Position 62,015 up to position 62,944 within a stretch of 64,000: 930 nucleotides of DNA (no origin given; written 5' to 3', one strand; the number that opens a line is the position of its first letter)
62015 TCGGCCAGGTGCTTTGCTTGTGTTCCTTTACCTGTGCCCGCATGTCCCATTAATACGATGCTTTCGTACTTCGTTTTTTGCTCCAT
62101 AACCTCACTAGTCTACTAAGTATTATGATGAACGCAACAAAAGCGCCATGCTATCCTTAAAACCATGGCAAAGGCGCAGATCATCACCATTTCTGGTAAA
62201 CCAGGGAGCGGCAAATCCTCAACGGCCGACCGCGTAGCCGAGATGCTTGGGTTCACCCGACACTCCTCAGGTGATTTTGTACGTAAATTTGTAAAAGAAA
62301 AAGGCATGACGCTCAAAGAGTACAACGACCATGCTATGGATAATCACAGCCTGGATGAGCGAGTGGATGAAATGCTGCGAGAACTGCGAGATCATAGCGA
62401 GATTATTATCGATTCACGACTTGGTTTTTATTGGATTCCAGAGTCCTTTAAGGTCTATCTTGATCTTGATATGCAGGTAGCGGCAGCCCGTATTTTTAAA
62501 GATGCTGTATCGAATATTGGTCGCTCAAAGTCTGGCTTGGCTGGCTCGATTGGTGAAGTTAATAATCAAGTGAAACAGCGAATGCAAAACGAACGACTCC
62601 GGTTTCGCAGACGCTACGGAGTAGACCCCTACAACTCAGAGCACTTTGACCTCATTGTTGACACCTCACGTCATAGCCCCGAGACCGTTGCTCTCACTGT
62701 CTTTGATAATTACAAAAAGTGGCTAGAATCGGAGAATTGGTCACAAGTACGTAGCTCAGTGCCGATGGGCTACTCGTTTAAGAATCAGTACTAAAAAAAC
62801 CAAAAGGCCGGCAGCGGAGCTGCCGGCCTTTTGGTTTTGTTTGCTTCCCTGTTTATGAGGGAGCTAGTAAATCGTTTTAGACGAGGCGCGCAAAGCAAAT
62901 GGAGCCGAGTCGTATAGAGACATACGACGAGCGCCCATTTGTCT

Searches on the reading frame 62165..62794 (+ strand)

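Call 70: search_protein_families(library=pfam, proteins=[window:62165-62794:+], max_evalue=0.001)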
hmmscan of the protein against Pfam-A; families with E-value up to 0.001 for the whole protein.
window:62165-62794:+ (209 aa): 8 families
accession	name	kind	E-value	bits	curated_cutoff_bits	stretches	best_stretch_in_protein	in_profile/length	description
PF13189.12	Cytidylate_kin2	-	4.4e-14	53.5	28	1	6-169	1-176/176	Cytidylate kinase-like family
PF13238.12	AAA_18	-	1.8e-12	48.3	29.4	1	7-112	1-110/128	AAA domain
PF13207.12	AAA_17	-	1.9e-11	44.8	27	1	11-90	2-84/136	AAA domain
PF02224.24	Cytidylate_kin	-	4e-07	30.4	26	0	7-42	1-36/211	Cytidylate kinase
PF00406.28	ADK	-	2.6e-05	24.8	26.8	1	9-62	1-53/151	Adenylate kinase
PF13671.12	AAA_33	-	6.7e-05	23.6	27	1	7-83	2-76/143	AAA domain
PF13401.12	AAA_22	-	0.00044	21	27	0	3-74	4-79/130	AAA domain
PF00004.35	AAA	-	0.00049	21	21.2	0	8-59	2-55/131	ATPase family associated with various cellular activities (AAA)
